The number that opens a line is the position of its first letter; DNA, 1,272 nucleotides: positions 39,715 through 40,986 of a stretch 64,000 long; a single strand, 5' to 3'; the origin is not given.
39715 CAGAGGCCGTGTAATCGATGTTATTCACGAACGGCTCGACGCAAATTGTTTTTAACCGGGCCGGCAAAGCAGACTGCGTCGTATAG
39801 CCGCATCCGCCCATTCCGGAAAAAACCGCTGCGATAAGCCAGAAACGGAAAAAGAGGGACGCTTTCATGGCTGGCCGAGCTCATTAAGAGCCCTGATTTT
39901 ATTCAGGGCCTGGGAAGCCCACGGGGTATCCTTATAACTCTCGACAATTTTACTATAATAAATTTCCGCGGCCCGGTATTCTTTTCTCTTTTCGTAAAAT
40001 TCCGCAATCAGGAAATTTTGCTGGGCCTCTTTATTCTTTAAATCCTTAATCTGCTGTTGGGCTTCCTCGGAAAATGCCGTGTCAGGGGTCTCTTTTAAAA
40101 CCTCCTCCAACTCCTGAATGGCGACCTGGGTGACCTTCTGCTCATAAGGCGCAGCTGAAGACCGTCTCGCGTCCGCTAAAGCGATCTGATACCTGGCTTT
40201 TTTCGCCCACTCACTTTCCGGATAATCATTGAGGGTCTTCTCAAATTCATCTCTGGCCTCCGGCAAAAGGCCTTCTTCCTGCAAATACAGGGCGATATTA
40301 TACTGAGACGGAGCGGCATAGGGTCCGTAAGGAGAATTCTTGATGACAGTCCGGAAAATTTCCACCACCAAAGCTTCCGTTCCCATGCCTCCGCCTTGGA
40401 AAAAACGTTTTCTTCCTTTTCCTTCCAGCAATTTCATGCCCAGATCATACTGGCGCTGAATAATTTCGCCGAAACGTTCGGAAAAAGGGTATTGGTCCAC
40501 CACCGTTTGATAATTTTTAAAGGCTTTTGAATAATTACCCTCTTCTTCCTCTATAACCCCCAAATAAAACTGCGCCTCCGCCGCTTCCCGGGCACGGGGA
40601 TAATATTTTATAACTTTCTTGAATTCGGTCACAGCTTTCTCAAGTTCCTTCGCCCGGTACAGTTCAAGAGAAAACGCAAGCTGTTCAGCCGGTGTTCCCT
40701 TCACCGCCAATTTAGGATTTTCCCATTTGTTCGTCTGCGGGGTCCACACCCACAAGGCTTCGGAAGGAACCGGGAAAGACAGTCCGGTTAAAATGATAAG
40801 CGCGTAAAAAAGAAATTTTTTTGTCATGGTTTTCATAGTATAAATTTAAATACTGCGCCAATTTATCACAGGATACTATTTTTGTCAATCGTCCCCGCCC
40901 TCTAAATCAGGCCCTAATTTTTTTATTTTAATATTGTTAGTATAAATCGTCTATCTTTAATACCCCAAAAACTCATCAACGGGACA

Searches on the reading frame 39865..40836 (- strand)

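Call 64: search_protein_families(library=pfam, proteins=[window:39865-40836:-], max_evalue=0.01)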
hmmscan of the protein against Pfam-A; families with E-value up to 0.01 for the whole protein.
window:39865-40836:- (323 aa): 11 families
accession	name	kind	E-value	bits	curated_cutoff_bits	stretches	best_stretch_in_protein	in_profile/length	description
PF13525.12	YfiO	-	4.1e-20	72.9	25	1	165-315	32-185/203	Outer membrane lipoprotein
PF13174.12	TPR_6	-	5.9e-16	58.4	26.3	1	87-119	1-33/33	Tetratricopeptide repeat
PF07719.23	TPR_2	-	5.9e-11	42.1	27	1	86-117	1-32/34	Tetratricopeptide repeat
PF13432.12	TPR_16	-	1.7e-09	38.4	32.7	1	54-119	2-64/65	Tetratricopeptide repeat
PF13424.12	TPR_12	-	5.1e-09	36.6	30.1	0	175-225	3-56/77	Tetratricopeptide repeat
PF13428.12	TPR_14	-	5.4e-09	36.3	23.5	0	276-311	6-41/44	Tetratricopeptide repeat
PF00515.34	TPR_1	-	1.1e-05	25.4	27.8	0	86-117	1-32/34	Tetratricopeptide repeat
PF13181.12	TPR_8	-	0.00018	21.9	25.7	0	275-302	5-32/34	Tetratricopeptide repeat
PF14559.12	TPR_19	-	0.00021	22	25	0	60-117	2-56/68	Tetratricopeptide repeat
PF22121.2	MtxA_C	-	0.0036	17.9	27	0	258-304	6-52/81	Magnetotaxis protein MtxA, C-terminal domain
PF13414.12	TPR_11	-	0.007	16.5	26.8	0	59-93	4-35/42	TPR repeat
